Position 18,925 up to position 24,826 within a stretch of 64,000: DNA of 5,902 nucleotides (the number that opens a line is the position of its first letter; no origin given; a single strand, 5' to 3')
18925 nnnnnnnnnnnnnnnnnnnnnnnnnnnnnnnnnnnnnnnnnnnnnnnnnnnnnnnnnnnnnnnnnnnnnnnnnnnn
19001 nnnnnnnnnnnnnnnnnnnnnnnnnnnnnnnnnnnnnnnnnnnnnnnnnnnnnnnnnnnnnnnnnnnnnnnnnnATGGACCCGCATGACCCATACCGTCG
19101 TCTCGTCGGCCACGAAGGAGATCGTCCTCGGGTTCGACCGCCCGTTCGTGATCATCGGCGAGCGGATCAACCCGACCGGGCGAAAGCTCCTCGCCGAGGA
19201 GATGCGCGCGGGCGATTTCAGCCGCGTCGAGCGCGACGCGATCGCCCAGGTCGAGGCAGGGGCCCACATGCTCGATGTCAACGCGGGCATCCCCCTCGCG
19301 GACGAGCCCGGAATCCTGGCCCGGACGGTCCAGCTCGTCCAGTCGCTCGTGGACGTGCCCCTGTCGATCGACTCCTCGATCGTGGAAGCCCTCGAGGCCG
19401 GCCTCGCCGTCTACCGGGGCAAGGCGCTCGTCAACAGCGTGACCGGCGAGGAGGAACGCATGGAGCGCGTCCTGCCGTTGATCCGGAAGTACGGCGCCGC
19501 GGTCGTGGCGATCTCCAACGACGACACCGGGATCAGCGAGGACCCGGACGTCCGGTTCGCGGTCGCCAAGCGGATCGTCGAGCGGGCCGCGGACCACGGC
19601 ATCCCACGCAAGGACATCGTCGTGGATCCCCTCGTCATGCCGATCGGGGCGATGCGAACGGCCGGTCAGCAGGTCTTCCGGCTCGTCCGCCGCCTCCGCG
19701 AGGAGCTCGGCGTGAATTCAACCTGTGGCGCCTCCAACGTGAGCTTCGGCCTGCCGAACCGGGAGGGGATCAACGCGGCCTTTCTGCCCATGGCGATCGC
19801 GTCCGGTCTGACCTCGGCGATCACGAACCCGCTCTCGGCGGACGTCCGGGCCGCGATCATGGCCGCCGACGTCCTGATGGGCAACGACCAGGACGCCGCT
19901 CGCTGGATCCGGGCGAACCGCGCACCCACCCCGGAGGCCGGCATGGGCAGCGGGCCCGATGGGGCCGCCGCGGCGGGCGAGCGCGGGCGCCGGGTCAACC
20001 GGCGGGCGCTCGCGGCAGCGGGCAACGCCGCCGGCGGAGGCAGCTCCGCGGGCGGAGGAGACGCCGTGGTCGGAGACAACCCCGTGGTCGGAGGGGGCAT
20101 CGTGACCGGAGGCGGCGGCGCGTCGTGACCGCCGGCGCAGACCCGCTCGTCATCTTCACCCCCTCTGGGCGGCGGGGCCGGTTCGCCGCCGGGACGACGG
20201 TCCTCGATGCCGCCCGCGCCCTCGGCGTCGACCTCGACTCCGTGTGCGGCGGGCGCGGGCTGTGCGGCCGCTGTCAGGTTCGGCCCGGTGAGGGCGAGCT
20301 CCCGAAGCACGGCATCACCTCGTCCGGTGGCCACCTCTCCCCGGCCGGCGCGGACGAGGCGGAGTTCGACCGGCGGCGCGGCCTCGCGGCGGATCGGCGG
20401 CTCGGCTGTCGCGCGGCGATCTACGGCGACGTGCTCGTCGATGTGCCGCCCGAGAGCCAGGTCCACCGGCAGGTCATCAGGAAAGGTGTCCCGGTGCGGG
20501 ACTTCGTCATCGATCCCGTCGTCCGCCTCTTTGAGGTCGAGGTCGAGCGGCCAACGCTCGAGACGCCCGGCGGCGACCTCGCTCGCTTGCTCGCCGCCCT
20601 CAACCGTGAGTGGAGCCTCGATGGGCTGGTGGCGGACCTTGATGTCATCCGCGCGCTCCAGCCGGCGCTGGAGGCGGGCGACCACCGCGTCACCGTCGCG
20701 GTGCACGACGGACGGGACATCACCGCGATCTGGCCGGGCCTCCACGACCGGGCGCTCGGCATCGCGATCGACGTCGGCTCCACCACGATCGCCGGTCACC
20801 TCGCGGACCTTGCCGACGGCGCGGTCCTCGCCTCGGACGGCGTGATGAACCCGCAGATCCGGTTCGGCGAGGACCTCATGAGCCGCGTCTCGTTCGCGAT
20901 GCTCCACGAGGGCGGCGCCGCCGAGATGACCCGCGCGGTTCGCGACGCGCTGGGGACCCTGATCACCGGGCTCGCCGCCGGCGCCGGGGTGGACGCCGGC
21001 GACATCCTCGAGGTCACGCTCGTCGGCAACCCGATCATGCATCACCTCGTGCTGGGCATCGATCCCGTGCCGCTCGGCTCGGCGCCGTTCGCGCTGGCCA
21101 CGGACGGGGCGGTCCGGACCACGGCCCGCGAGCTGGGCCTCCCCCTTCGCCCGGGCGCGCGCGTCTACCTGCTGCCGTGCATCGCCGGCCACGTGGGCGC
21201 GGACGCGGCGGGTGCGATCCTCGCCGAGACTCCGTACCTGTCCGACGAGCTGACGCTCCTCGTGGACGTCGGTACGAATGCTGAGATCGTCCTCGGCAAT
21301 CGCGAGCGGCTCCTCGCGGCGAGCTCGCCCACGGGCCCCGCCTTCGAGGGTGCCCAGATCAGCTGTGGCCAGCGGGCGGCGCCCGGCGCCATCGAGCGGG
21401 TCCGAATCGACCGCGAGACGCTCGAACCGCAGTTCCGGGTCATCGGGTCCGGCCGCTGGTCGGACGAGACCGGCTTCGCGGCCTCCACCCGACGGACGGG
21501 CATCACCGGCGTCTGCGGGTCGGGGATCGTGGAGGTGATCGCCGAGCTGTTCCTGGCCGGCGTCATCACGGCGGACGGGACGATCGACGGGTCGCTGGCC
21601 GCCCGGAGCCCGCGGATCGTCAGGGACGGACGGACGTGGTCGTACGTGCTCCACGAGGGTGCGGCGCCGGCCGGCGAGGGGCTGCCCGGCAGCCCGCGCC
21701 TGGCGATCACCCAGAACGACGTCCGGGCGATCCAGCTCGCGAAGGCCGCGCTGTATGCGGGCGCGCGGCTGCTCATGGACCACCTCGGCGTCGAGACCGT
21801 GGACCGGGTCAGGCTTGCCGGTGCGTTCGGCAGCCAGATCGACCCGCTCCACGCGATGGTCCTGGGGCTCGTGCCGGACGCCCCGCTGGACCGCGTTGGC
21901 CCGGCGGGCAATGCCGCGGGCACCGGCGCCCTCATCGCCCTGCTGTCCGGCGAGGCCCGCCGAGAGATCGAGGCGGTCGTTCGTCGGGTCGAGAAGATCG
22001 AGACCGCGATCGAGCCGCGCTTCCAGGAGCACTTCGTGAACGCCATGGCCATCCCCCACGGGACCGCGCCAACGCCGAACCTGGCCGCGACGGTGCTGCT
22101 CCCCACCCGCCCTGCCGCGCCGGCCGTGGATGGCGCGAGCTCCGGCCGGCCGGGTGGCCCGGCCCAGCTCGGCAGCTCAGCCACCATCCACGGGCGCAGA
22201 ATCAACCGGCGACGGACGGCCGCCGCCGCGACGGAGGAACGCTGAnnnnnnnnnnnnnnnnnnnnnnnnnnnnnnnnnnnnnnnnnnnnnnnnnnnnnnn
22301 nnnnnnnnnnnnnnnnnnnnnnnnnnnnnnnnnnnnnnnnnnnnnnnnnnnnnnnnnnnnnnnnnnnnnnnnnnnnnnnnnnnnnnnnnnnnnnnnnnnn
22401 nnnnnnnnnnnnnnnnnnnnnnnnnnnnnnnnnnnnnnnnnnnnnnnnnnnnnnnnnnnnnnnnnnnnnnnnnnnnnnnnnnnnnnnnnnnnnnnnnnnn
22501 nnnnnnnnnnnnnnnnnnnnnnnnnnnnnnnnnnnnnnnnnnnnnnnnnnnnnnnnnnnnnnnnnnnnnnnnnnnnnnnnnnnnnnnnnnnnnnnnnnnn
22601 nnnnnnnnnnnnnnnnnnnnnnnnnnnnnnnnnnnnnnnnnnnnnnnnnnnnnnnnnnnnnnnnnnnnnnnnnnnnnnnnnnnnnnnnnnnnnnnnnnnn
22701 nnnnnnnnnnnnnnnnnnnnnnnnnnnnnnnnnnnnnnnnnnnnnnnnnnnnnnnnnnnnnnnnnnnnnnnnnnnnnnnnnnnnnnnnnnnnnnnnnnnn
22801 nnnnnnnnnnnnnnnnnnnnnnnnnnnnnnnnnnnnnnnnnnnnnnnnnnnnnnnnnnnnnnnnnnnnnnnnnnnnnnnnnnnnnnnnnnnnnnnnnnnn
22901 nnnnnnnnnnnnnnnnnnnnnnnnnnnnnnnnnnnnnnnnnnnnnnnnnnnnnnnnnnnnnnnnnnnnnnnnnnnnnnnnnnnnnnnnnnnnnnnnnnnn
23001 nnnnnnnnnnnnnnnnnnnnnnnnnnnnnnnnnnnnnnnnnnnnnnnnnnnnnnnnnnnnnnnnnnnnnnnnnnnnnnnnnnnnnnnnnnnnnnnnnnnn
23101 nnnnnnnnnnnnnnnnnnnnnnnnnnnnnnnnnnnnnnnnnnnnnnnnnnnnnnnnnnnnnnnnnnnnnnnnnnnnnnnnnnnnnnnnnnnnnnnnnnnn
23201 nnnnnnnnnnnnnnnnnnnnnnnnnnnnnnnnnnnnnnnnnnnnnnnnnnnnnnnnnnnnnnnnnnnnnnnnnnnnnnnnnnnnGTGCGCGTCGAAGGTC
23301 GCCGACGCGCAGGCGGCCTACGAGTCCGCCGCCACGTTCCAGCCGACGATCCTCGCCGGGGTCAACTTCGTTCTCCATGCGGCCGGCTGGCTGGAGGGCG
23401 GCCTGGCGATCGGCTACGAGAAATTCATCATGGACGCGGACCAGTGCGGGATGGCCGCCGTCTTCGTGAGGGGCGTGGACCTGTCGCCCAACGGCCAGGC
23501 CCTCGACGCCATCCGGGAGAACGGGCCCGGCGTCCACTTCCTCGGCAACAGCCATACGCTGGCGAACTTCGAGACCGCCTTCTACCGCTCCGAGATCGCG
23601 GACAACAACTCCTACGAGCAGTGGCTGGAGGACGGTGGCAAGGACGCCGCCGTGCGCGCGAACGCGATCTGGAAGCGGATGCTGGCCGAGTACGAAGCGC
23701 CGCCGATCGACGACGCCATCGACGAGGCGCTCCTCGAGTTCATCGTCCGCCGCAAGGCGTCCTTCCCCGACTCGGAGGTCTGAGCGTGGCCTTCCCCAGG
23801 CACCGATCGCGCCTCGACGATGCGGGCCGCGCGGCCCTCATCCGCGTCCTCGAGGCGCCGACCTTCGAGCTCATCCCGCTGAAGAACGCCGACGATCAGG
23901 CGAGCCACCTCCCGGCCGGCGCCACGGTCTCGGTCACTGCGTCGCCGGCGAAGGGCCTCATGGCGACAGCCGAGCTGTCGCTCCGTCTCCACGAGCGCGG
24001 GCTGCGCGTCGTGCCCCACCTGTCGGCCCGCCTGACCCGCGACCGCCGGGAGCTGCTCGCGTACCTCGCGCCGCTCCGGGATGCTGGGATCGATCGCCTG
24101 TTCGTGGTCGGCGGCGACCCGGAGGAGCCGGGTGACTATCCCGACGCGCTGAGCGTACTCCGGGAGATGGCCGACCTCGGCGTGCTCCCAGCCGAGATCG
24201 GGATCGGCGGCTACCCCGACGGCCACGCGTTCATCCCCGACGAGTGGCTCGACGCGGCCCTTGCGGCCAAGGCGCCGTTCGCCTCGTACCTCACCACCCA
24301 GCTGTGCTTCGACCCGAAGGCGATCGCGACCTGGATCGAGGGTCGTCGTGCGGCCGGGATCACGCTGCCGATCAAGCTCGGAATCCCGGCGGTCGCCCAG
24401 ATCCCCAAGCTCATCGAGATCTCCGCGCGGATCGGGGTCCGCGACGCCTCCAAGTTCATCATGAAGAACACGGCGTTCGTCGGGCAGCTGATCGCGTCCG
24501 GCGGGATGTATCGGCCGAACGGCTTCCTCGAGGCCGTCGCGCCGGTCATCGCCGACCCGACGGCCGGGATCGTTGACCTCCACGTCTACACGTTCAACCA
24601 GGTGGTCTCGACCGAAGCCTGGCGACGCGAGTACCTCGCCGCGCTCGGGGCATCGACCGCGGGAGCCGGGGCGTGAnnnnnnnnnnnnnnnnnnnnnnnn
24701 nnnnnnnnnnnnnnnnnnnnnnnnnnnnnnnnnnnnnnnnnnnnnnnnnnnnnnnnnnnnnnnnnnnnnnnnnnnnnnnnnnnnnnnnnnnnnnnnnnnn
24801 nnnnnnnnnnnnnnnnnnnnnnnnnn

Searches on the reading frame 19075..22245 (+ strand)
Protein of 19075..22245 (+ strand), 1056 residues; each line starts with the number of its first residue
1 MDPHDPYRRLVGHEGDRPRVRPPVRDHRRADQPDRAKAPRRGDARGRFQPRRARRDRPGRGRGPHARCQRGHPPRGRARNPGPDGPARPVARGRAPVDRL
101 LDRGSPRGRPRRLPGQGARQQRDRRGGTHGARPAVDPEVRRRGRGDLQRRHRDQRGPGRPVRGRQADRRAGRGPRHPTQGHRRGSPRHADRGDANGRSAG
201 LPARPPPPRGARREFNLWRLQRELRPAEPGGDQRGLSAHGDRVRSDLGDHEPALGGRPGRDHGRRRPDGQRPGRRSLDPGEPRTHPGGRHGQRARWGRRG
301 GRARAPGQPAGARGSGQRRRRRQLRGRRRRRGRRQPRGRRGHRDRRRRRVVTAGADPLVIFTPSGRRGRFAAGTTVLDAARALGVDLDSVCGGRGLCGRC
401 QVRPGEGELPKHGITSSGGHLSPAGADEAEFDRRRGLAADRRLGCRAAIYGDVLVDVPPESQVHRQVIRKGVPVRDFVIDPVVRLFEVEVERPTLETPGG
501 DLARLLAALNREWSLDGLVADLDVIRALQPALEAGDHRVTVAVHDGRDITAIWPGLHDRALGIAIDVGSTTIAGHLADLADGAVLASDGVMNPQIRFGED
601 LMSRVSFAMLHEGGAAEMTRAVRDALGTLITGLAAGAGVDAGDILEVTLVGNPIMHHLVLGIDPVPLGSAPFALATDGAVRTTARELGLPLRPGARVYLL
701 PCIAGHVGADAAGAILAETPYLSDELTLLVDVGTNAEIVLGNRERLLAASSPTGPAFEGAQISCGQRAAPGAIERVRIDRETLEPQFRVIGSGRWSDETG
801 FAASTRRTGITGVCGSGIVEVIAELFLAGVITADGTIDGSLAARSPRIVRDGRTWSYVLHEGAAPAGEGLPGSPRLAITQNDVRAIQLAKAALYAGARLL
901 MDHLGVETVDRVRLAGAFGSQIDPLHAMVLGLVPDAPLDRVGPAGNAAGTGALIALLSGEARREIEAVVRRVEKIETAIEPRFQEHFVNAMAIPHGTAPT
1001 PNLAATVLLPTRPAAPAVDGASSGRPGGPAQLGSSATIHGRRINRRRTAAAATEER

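Call 56: search_protein_families(library=pfam, proteins=[window:19075-22245:+], max_evalue=0.00001)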
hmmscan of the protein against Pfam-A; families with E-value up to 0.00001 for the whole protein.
window:19075-22245:+ (1056 aa): 4 families
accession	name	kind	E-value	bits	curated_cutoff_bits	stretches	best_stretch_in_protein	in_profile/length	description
PF14574.11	RACo_C_ter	-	5e-87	291.7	27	1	725-1001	1-258/261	C-terminal domain of RACo the ASKHA domain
PF17651.6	Raco_middle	-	3e-45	154.2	26.8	1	561-717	1-157/163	RACo middle region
PF17650.6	RACo_linker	-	1.9e-22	79.3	26.2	1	475-558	4-85/86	RACo linker region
PF00111.32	Fer2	-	4.9e-06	26.8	21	0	370-411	12-53/77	2Fe-2S iron-sulfur cluster binding domain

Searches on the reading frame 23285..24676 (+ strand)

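Call 56: search_protein_families(library=pfam, proteins=[window:23285-24676:+], max_evalue=0.00001)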
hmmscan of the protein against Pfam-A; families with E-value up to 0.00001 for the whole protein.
window:23285-24676:+ (463 aa): 1 family
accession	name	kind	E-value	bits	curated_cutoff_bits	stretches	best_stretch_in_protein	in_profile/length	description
PF02219.23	MTHFR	-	1.4e-06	28.3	24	1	215-387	46-227/287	Methylenetetrahydrofolate reductase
